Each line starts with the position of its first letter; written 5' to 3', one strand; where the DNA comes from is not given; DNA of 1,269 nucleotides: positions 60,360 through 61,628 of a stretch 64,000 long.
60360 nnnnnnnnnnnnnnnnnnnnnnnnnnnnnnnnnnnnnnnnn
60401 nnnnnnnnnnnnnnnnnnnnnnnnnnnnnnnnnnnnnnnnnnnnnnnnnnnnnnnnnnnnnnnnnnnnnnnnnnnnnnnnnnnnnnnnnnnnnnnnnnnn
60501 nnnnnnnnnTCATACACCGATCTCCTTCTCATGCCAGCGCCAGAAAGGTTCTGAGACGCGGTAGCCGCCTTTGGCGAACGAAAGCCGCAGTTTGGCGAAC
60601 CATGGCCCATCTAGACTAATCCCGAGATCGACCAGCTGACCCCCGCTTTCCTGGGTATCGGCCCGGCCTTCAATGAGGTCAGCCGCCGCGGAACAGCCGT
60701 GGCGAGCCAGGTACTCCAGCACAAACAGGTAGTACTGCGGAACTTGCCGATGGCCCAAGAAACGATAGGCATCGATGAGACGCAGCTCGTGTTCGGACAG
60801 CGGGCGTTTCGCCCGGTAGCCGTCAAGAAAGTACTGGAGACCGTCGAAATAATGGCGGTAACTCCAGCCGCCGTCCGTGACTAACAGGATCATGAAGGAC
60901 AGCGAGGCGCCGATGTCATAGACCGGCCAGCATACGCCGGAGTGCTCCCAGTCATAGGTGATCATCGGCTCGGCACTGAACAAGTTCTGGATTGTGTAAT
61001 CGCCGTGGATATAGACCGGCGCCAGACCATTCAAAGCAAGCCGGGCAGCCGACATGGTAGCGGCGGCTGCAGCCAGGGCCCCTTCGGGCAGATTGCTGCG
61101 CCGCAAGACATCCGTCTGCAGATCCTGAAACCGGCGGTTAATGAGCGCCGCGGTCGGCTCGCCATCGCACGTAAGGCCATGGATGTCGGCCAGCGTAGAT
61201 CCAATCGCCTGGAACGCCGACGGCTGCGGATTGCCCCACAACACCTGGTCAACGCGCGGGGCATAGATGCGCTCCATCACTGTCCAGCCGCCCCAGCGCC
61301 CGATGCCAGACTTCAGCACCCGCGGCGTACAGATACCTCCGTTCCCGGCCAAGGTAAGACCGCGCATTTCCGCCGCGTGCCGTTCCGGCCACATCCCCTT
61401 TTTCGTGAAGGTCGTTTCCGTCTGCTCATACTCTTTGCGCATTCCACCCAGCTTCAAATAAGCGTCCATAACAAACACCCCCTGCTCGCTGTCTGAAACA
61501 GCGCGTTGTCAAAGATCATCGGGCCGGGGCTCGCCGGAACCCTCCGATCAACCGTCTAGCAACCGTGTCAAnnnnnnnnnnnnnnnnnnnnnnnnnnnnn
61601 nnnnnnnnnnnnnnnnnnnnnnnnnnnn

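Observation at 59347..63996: Nucleotide/sugar-modification gene set directly upstream of the RiPP precursor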

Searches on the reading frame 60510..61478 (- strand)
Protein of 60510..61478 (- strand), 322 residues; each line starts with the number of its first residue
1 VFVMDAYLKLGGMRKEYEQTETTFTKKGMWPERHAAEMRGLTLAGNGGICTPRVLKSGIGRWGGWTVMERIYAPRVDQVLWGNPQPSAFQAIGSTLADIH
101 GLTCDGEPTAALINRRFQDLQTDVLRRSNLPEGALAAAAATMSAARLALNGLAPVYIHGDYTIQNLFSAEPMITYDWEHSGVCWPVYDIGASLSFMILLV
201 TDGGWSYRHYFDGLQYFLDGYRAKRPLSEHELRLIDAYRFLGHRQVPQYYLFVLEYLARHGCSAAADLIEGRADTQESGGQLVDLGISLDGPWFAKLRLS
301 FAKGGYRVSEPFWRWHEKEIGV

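Call 3: search_protein_families(library=pfam, proteins=[window:60510-61478:-], max_evalue=0.01)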
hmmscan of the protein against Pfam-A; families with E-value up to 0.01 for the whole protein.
window:60510-61478:- (322 aa): 1 family
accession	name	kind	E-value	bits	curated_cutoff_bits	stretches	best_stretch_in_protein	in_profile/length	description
PF01636.29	APH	-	3.7e-12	47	23.2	1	35-196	38-211/239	Phosphotransferase enzyme family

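Call 4: search_protein_families(library=ncbifam, proteins=[window:60510-61478:-], max_evalue=0.01)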
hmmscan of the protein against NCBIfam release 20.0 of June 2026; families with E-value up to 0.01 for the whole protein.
window:60510-61478:- (322 aa): 1 family
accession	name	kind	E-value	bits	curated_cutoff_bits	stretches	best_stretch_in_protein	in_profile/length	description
TIGR03724.2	arch_bud32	equivalog_domain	0.0021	17.6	125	0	30-102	36-104/193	KEOPS complex kinase/ATPase Bud32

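Call 8: search_protein_families(library=padloc, proteins=[window:60510-61478:-], max_evalue=0.01)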
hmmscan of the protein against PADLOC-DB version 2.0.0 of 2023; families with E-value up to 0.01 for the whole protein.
window:60510-61478:- (322 aa): 0 families

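Call 40: find_homologous_proteins(query=window:60510-61469:-, max_evalue=0.001)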
Query window:60510-61469:- (319 aa): 12 proteins with E <= 0.001 among 8000 candidates.
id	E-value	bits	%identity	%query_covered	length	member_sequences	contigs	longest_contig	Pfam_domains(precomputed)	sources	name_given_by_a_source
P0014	4.2e-217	738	100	99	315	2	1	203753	PF01636.30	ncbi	ncbi:MAG: aminoglycoside phosphotransferase family protein [Patescibacteria group bacterium]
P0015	5.8e-190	649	86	100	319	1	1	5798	PF01636.30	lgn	-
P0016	8.6e-158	543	79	92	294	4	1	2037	PF01636.30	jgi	-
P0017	3.5e-99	350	48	98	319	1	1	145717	PF01636.30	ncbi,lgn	-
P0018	1.3e-96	342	49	98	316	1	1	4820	PF01636.30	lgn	-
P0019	2.3e-87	311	47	98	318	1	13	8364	PF01636.30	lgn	-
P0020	5.6e-87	310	47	98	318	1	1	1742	PF01636.30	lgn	-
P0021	5.7e-79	284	53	79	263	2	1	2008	PF01636.30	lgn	-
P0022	4.4e-76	274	41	98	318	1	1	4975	PF01636.30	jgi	jgi:hypothetical protein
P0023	5.8e-75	271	43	98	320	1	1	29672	PF01636.30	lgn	-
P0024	2.9e-73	265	42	95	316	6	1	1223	PF01636.30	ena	-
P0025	6.1e-51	192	52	56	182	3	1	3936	PF01633.27,PF01636.30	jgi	-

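Call 41: find_encoding_contigs(protein=P0022, flank=10000, max_places=3)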
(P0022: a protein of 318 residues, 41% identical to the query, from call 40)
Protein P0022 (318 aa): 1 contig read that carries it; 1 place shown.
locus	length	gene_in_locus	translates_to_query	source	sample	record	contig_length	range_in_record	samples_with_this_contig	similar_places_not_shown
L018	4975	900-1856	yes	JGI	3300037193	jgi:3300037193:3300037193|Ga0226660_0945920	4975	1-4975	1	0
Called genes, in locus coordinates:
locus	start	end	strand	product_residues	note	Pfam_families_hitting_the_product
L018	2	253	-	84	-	?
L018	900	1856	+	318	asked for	PF01636:APH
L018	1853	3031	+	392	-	PF00483:NTP_transferase, PF12804:NTP_transf_3, PF00334:NDK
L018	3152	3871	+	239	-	PF02223:Thymidylate_kin (faint)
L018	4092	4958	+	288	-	PF13692:Glyco_trans_1_4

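Call 42: find_encoding_contigs(protein=P0018, flank=10000, max_places=3)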
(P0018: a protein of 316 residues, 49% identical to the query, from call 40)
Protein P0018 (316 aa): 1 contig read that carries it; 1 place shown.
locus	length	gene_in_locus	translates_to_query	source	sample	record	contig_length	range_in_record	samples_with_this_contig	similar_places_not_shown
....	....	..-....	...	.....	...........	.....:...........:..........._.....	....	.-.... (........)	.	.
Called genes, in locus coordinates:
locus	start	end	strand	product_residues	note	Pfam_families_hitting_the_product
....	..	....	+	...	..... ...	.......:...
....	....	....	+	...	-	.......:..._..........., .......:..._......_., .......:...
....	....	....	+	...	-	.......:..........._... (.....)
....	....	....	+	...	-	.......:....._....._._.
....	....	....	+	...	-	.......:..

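Call 43: find_encoding_contigs(protein=P0025, flank=10000, max_places=3)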
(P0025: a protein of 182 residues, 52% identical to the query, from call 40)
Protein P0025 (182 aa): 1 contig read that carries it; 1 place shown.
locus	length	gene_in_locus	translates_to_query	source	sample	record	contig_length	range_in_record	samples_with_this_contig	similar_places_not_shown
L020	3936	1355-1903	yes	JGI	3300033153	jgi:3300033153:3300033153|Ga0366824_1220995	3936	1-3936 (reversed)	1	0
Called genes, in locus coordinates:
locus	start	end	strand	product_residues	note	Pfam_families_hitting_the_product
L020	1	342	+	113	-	?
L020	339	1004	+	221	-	PF01966:HD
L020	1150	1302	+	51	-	-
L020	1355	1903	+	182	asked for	PF01636:APH, PF01633:Choline_kinase (weak)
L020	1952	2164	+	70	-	-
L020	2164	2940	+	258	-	PF00483:NTP_transferase (weak), PF01128:IspD (weak), PF12804:NTP_transf_3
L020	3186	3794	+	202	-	PF03575:Peptidase_S51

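Call 54: predict_structure(alignment_id=A6)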
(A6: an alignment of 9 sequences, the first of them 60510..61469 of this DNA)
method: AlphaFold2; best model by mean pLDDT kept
length: 319 residues; sequences in the alignment: 9
mean_pLDDT: 82.8   pTM: 0.85
mean pLDDT of the five models: 82.8, 82.7, 77.7, 61.4, 48.1
residues with pLDDT >= 90: 119; 70-90: 154; 50-70: 31; < 50: 15
segments of 3 or more residues with pLDDT < 50: 1-9, 157-161
pLDDT, mean of each block of 10 residues (from residue 1): 37 83 83 84 80 88 82 71 85 87 83 89 93 94 88 62 54 65 90 87 92 94 93 92 93 94 85 73 90 90 91 81
secondary structure, 60 per line:
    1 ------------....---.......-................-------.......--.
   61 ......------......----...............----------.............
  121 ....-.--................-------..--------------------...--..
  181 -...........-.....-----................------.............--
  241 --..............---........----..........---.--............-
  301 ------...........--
elements in order: E13-16 E20-26 H28-43 E51-57 E60-66 H73-78 H83-97 H108-124 H129-144 H182-192 H194-198 H204-219 H226-238 H243-256 H260-267 H272-281 H288-299 H307-317

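Call 57: search_protein_representatives(alignment_id=A6)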
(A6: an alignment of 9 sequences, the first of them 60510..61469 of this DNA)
Query: 9 sequences, 319 profile positions. Proteins with E-value up to 0.001 (for the whole library): 346; up to 1e-10: 18; up to 1e-30: 13. The best 150 are listed.
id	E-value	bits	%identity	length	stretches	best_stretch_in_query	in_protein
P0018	2.6e-162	555.8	-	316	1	4-318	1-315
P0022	7.2e-149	511.6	-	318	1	1-319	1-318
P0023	7.9e-148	508.2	-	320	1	1-318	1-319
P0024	4.9e-144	495.8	-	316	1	4-316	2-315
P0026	2.9e-103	361.8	-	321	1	2-315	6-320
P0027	8.7e-94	330.7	-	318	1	1-316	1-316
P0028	9.9e-91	320.6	-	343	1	6-312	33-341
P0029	3.2e-80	286.1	-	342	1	10-313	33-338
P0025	3.3e-69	249.9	-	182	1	64-242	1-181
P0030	1.2e-64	234.9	-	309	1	5-314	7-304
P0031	3.1e-37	144.8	-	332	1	4-268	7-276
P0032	1.3e-32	129.6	-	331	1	2-299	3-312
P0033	2.2e-31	125.6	-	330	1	2-300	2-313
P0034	2.0e-29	119.2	-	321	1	4-302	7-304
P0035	1.0e-25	107.0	-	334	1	3-300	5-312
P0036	3.5e-12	62.5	-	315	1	27-238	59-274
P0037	1.7e-11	60.3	-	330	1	53-243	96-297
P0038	1.0e-10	57.7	-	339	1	30-248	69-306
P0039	2.1e-10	56.7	-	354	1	15-222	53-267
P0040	3.5e-10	56.0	-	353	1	27-232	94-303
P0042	8.7e-09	51.4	-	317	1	22-194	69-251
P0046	1.1e-07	47.7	-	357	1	41-226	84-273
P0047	1.2e-07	47.6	-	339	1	27-223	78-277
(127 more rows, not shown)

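Call 58: fold_search(model_id=the predicted structure, library=pdb)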
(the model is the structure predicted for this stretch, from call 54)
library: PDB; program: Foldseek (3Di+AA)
matches with E <= 10: 1745; with E <= 0.001: 121
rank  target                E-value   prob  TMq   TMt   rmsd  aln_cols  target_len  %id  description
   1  3dxq_B                1.1e-06  1.00  0.44  0.48  11.4       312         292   16  Crystal structure of choline/ethanolamine kinase family protein (NP_106042.1) from MESORHIZOBIUM LOTI at 2.55 A resolu (released 2008-08-05)
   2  3dxq_A                1.1e-06  1.00  0.46  0.49  10.8       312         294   18  Crystal structure of choline/ethanolamine kinase family protein (NP_106042.1) from MESORHIZOBIUM LOTI at 2.55 A resolu (released 2008-08-05)
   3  7nb2_AAA              1.1e-06  1.00  0.40  0.38  10.1       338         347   14  Crystal structure of human choline alpha in complex with an inhibitor (released 2021-10-13)
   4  4gkh_K                2.9e-06  1.00  0.46  0.53   9.1       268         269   15  Crystal structure of the aminoglycoside phosphotransferase APH(3')-Ia, with substrate kanamycin and small molecule inh (released 2012-09-05)
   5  5fut                  3.5e-06  1.00  0.40  0.37  12.1       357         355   13  Human choline kinase a1 in complex with compound 4-(dimethylamino)-1-{4-[4-(4-{[4-(pyrrolidin- 1-yl)pyridinium-1-yl]meth (released 2016-09-21)
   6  5eqy_B                5.3e-06  1.00  0.41  0.38  10.2       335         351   12  Crystal structure of choline kinase alpha-1 bound by 5-[(4-methyl-1,4-diazepan-1-yl)methyl]-2-[4-[(4-methyl-1,4-diazep (released 2016-01-06)
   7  5w6o_A                5.3e-06  1.00  0.41  0.38  10.2       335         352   12  Choline Kinase Alpha in Complex with TCD-717 (released 2018-02-14)
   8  4fex_B                5.6e-06  1.00  0.46  0.54   7.9       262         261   14  Crystal structure of the aminoglycoside phosphotransferase APH(3')-Ia, with substrate kanamycin and small molecule inh (released 2012-06-20)
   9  3g15_A                5.8e-06  1.00  0.42  0.39  10.3       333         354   14  Crystal structure of human choline kinase alpha in complex with hemicholinium-3 and ADP (released 2009-02-10)
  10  3zm9_A                5.8e-06  1.00  0.42  0.39  11.6       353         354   15  The mechanism of allosteric coupling in choline kinase a1 revealed by a rationally designed inhibitor (released 2013-02-27)
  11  5eqp_B                7.5e-06  1.00  0.41  0.38  11.8       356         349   15  Crystal structure of choline kinase alpha-1 bound by 6-[(4-methyl-1,4-diazepan-1-yl)methyl]quinoline (compound 37) (released 2016-01-06)
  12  5eqp_A                7.9e-06  1.00  0.43  0.40  10.2       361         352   12  Crystal structure of choline kinase alpha-1 bound by 6-[(4-methyl-1,4-diazepan-1-yl)methyl]quinoline (compound 37) (released 2016-01-06)
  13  3f2r_B                8.3e-06  1.00  0.43  0.44  10.1       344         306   12  Crystal structure of human choline kinase alpha in complex with hemicholinium-3 (released 2008-11-11)
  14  8bi6_A                8.7e-06  1.00  0.42  0.39  10.2       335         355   14  Crystal structure of human Choline Kinase A in complex with UNC0638 (released 2023-11-15)
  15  4fev_A                9.2e-06  1.00  0.45  0.53   7.6       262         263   16  Crystal structure of the aminoglycoside phosphotransferase APH(3')-Ia, with substrate kanamycin and small molecule inh (released 2012-06-20)
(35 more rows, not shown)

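Call 59: find_encoding_contigs(protein=P0031, flank=10000, max_places=3)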
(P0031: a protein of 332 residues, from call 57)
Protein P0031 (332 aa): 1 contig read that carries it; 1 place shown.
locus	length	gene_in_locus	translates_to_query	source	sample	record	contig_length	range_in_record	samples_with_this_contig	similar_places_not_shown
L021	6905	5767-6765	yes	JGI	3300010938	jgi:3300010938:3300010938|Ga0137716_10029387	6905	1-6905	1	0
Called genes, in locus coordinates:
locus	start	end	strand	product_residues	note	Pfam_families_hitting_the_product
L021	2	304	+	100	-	?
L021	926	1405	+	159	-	PF03449:GreA_GreB_N, PF01272:GreA_GreB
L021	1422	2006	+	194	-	PF02223:Thymidylate_kin, PF13207:AAA_17 (faint)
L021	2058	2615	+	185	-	PF01928:CYTH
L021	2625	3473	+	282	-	PF13641:Glyco_tranf_2_3, PF00535:Glycos_transf_2, PF10111:Glyco_tranf_2_2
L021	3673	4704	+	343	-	PF13439:Glyco_transf_4, PF00534:Glycos_transf_1, PF13692:Glyco_trans_1_4, PF13524:Glyco_trans_1_2 (weak), PF20706:GT4-conflict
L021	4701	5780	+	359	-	-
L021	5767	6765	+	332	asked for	PF01163:RIO1 (faint), PF01633:Choline_kinase (faint), PF01636:APH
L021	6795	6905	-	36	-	?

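Call 61: find_encoding_contigs(protein=P0032, flank=10000, max_places=3)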
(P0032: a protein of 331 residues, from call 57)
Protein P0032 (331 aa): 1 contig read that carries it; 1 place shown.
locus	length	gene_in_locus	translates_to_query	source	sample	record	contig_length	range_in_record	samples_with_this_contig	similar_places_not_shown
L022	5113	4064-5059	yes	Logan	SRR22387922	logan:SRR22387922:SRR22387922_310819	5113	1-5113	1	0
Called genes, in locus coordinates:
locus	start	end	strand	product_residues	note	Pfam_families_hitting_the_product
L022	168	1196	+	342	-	PF13439:Glyco_transf_4, PF13524:Glyco_trans_1_2 (faint), PF00534:Glycos_transf_1, PF13692:Glyco_trans_1_4, PF20706:GT4-conflict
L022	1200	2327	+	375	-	PF00534:Glycos_transf_1 (weak), PF13692:Glyco_trans_1_4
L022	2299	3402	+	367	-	PF00535:Glycos_transf_2, PF10111:Glyco_tranf_2_2 (weak), PF13632:Glyco_trans_2_3 (weak)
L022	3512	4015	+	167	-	PF00300:His_Phos_1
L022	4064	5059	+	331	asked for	PF01636:APH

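Call 62: find_encoding_contigs(protein=P0028, flank=10000, max_places=3)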
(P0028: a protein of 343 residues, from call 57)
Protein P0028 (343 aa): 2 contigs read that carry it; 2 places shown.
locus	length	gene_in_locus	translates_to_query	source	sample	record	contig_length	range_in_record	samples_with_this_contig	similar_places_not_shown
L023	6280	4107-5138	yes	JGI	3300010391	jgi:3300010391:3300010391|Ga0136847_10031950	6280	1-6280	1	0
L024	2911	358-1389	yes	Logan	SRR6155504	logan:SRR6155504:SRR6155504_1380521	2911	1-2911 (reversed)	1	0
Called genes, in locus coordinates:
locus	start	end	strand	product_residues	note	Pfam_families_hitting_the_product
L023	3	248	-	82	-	?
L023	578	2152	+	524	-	PF02310:B12-binding, PF04055:Radical_SAM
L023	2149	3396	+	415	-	PF04055:Radical_SAM, PF13353:Fer4_12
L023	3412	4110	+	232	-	PF01966:HD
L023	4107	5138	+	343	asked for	PF01636:APH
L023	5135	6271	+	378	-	PF00483:NTP_transferase (weak), PF12804:NTP_transf_3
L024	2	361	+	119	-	?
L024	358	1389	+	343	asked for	PF01636:APH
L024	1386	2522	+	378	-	PF00483:NTP_transferase (weak), PF12804:NTP_transf_3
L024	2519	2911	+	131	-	?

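Call 74: search_protein_families(library=phrogs, proteins=[window:60510-61469:-], max_evalue=0.001)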
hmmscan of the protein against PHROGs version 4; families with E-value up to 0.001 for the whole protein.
window:60510-61469:- (319 aa): 0 families
